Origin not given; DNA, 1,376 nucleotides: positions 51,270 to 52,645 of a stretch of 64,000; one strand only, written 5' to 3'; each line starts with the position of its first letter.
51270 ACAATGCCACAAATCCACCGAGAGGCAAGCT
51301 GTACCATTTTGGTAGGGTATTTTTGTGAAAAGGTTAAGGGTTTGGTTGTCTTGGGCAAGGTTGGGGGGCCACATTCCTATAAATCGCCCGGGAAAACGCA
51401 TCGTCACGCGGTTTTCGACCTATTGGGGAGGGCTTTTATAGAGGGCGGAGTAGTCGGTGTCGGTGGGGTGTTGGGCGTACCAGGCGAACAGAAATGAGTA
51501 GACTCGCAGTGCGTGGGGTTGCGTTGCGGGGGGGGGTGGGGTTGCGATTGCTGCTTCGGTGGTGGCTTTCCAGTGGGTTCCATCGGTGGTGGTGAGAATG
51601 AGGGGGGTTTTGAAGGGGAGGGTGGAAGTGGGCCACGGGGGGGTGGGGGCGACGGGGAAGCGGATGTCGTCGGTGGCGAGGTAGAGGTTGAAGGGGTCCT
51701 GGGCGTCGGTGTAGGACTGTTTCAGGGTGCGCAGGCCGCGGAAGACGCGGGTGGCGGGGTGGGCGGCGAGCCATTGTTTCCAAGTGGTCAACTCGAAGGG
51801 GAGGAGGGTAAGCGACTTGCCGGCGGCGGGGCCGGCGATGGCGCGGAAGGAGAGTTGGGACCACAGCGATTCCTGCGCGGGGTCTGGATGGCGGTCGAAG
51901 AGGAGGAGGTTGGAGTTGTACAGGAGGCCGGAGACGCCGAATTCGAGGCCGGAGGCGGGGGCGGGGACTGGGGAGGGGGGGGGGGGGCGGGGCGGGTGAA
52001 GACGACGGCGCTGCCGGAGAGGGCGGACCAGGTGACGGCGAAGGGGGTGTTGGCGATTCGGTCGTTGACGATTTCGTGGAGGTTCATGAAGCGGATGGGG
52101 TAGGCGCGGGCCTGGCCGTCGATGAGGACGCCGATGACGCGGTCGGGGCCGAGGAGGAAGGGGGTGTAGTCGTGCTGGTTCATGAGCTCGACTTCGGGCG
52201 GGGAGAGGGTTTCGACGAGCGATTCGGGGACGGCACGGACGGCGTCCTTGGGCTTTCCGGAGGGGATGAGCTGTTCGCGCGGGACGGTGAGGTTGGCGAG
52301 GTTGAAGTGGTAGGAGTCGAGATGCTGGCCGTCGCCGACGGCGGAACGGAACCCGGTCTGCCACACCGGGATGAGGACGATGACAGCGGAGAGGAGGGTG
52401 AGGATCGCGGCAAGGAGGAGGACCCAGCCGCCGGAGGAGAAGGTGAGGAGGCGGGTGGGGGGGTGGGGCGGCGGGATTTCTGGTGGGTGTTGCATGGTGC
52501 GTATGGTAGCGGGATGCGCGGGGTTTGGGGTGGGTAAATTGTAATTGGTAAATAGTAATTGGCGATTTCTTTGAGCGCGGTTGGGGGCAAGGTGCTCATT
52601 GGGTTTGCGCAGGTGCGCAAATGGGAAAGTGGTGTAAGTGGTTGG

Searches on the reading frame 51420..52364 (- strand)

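Call 30: search_protein_families(library=pfam, proteins=[window:51420-52364:-], max_evalue=0.01)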
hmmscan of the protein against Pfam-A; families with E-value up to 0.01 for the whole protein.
window:51420-52364:- (314 aa): 1 family
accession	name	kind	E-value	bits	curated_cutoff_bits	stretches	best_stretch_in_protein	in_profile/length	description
PF11376.13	DUF3179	-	7.6e-24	85.1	27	1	139-242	82-179/292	Protein of unknown function (DUF3179)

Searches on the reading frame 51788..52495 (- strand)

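Call 30: search_protein_families(library=pfam, proteins=[window:51788-52495:-], max_evalue=0.01)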
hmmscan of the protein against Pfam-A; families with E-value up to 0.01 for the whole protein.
window:51788-52495:- (235 aa): 1 family
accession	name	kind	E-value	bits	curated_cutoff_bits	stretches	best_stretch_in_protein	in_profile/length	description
PF11376.13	DUF3179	-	3.6e-19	69.7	27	1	103-168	13-76/292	Protein of unknown function (DUF3179)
